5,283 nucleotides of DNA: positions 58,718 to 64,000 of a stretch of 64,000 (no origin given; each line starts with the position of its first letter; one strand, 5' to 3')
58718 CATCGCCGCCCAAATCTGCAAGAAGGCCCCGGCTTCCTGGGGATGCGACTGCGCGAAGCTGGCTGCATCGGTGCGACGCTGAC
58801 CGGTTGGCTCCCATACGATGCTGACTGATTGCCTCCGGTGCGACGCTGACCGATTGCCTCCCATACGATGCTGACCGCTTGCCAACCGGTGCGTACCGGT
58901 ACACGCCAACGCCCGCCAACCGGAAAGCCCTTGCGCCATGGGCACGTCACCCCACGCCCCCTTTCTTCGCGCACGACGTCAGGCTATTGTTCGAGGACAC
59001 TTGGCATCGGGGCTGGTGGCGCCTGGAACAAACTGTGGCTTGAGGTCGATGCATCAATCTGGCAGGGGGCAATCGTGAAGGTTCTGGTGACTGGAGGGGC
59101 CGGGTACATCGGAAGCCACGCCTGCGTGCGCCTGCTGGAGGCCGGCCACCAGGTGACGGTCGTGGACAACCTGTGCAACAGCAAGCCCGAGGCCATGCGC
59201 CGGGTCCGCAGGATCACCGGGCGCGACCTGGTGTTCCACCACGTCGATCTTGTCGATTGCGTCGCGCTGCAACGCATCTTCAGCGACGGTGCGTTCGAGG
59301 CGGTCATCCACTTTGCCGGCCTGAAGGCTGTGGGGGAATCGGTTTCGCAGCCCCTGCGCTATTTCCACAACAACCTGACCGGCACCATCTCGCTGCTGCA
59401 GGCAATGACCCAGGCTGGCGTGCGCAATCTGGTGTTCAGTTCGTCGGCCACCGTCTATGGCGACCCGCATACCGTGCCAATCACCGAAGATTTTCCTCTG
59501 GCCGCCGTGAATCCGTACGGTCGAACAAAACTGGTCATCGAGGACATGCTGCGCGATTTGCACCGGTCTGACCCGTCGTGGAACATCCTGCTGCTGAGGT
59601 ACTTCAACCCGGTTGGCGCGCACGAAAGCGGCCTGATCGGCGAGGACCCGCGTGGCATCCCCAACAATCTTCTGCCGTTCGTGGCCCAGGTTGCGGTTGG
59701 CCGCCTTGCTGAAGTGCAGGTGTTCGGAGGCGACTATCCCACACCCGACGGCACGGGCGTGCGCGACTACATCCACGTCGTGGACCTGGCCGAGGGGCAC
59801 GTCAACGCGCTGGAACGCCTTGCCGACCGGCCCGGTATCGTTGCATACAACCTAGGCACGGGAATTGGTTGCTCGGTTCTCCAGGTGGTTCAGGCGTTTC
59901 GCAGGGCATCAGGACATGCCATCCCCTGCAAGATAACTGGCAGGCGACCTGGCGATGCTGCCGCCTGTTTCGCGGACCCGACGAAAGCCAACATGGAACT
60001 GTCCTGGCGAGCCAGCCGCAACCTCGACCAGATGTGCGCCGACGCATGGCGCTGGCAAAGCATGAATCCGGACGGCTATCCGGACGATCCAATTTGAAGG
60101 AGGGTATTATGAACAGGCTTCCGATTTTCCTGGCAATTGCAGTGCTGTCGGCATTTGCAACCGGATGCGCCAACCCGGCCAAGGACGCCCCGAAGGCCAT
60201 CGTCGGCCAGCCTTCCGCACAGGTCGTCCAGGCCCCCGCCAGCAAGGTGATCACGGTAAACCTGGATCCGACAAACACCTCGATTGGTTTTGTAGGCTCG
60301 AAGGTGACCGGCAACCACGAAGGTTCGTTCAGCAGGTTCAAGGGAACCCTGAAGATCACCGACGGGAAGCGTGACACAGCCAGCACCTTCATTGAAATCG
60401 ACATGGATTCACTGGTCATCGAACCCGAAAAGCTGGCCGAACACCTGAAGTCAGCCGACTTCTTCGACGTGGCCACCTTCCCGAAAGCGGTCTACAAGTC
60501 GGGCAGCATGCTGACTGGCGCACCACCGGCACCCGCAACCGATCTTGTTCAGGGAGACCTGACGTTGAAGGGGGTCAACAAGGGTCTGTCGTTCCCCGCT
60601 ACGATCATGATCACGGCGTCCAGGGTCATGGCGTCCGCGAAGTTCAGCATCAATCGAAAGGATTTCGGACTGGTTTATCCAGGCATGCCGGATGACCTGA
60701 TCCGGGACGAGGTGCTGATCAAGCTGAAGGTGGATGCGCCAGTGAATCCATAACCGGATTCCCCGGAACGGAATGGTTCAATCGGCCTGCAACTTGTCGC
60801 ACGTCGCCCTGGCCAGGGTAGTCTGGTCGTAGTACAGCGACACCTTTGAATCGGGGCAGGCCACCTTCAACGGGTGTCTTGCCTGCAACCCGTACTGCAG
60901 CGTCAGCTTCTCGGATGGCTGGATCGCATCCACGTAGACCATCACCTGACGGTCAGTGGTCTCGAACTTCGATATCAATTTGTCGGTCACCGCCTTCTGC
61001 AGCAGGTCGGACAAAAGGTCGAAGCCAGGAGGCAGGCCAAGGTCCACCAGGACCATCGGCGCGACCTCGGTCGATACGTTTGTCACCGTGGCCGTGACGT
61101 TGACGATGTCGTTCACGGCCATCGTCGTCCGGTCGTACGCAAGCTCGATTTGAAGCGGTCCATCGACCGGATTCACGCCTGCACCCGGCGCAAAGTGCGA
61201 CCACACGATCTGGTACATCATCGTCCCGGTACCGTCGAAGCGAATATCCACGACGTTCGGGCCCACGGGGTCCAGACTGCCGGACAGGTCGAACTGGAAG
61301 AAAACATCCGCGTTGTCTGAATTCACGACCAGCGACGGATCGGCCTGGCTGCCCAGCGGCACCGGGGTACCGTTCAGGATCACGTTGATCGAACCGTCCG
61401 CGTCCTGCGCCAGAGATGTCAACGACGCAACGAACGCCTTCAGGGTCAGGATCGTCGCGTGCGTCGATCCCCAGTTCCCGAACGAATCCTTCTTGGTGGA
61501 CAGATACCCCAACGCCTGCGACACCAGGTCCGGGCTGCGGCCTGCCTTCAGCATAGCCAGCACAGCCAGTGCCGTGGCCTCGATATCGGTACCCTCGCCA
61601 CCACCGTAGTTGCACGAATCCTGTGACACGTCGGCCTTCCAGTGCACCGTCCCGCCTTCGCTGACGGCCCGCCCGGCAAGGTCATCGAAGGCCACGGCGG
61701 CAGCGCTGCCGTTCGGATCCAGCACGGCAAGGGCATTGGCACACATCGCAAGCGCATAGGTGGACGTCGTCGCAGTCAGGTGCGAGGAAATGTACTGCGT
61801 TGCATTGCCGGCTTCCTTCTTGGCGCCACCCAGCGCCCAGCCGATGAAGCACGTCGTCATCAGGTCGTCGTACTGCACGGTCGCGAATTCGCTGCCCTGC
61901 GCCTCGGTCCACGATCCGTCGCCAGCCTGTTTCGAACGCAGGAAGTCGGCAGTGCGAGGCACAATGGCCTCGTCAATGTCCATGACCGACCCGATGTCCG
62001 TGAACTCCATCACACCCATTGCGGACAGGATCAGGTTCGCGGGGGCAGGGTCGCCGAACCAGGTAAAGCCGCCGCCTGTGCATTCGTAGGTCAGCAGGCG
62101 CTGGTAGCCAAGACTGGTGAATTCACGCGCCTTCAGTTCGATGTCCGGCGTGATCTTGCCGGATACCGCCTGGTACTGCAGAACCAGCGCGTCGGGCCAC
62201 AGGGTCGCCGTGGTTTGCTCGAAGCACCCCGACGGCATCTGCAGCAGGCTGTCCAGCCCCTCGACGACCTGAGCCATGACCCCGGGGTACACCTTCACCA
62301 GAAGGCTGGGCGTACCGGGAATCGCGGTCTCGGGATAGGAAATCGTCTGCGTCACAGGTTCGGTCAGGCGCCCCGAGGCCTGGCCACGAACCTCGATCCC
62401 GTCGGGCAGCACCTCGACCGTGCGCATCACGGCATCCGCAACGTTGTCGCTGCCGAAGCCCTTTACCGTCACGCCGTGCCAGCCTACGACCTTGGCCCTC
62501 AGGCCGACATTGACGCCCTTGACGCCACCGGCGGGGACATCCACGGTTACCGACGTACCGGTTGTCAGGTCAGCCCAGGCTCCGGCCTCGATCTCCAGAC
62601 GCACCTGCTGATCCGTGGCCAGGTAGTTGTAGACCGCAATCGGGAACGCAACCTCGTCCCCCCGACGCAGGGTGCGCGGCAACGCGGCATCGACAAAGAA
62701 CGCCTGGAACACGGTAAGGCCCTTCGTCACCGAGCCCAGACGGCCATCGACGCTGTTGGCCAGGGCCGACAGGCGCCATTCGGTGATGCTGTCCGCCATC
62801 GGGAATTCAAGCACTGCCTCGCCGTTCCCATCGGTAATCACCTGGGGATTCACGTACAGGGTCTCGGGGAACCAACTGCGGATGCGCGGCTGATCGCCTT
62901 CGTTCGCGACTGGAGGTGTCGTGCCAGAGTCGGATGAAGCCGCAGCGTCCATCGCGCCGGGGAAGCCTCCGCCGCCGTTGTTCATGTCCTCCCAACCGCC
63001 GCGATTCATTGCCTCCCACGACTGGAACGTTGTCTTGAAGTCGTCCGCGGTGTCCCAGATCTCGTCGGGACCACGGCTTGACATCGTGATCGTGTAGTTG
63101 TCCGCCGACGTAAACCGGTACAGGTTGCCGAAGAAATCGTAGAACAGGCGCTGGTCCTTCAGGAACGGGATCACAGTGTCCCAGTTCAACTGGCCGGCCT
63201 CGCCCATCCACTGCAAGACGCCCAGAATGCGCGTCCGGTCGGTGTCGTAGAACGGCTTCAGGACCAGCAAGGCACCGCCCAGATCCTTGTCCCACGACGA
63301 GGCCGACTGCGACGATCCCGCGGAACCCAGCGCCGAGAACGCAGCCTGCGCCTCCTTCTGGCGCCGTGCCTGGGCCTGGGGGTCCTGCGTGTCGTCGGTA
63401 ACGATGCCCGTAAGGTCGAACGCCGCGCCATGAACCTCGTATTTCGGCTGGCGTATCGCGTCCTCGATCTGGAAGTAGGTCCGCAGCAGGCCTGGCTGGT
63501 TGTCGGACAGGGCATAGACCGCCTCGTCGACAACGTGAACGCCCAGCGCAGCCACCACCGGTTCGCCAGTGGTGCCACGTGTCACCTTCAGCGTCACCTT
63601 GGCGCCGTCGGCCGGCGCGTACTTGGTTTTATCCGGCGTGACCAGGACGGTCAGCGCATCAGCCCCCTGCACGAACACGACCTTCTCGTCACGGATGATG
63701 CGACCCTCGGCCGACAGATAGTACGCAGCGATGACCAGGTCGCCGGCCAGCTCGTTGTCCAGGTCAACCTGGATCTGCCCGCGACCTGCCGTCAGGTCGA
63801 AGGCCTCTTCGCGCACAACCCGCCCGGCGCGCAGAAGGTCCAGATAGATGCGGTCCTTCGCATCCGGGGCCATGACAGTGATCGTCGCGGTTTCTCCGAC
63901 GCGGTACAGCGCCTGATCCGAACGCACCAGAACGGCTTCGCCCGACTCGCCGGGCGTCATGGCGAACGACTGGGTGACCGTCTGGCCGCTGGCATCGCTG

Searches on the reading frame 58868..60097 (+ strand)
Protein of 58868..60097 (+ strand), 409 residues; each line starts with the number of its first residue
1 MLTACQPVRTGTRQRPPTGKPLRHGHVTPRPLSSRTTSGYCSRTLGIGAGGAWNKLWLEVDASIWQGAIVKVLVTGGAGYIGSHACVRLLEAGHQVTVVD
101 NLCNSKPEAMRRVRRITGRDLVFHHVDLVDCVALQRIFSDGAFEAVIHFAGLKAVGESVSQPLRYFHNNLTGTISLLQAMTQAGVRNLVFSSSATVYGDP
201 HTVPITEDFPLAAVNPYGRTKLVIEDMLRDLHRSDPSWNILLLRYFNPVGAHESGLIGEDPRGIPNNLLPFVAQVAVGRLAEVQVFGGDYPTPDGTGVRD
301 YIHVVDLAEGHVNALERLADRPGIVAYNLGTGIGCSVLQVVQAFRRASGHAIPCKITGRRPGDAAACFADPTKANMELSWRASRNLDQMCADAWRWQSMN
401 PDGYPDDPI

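Call 55: search_protein_families(library=pfam, proteins=[window:58868-60097:+], max_evalue=0.00001)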
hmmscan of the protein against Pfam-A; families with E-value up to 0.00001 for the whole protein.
window:58868-60097:+ (409 aa): 7 families
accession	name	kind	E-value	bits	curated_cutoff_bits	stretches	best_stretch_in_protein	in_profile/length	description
PF01370.27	Epimerase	-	5.2e-58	196.7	20.9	1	72-330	1-240/240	NAD dependent epimerase/dehydratase family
PF16363.11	GDP_Man_Dehyd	-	3.4e-56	191.5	27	1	73-392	1-331/332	GDP-mannose 4,6 dehydratase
PF01073.25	3Beta_HSD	-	2.4e-16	60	22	1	73-227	1-156/280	3-beta hydroxysteroid dehydrogenase/isomerase family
PF02719.21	Polysacc_synt_2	-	1.4e-12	47.9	20.2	1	72-251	1-174/293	Polysaccharide biosynthesis protein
PF04321.23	RmlD_sub_bind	-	7.5e-11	42.1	27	1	71-231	2-139/287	RmlD substrate binding domain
PF13460.12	NAD_binding_10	-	4e-07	30.5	27.2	1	76-242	1-142/184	NAD(P)H-binding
PF00106.31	adh_short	-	8e-06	25.9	26.6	0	72-183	3-122/195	short chain dehydrogenase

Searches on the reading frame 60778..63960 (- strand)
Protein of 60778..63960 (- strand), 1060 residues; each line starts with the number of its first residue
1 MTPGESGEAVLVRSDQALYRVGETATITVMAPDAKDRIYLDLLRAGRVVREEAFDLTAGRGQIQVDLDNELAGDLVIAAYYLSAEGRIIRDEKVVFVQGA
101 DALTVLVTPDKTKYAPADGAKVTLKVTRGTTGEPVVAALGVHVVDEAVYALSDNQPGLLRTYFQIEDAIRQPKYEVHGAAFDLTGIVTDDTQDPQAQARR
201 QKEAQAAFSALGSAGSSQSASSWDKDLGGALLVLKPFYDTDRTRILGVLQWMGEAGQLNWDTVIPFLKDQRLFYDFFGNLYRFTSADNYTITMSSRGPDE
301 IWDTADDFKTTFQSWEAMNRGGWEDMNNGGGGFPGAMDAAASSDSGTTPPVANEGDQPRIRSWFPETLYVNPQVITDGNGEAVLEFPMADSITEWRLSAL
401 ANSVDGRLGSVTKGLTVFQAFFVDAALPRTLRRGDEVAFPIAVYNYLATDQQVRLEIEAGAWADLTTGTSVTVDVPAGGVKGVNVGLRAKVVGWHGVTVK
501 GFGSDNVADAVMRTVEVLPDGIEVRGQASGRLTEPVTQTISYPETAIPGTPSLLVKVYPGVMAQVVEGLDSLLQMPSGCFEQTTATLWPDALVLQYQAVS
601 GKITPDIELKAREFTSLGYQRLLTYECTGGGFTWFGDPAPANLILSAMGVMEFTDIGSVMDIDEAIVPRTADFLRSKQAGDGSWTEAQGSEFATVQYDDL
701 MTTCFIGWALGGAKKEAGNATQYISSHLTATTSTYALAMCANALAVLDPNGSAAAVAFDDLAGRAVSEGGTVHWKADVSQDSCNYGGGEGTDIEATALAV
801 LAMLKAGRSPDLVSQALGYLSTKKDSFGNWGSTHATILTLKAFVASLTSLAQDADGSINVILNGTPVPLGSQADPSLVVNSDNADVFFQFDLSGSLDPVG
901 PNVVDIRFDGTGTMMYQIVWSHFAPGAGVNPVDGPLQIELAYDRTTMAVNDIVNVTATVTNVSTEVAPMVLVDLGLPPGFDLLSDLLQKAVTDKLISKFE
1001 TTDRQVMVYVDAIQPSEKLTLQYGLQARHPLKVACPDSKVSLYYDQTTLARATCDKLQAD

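Call 55: search_protein_families(library=pfam, proteins=[window:60778-63960:-], max_evalue=0.00001)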
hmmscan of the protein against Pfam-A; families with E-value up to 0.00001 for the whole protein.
window:60778-63960:- (1060 aa): 4 families
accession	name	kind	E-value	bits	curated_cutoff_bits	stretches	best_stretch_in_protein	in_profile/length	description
PF07678.20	TED_complement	-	4.2e-35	121.8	22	1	561-843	11-309/312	A-macroglobulin TED domain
PF00207.28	A2M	-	3e-20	72.3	21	1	372-456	6-91/92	Alpha-2-macroglobulin family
PF07703.20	A2M_BRD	-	2.6e-11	44.4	22.7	1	12-151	3-140/140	Alpha-2-macroglobulin bait region domain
PF07677.20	A2M_recep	-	3.8e-09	37.5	21.7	1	967-1048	3-88/95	A-macroglobulin receptor binding domain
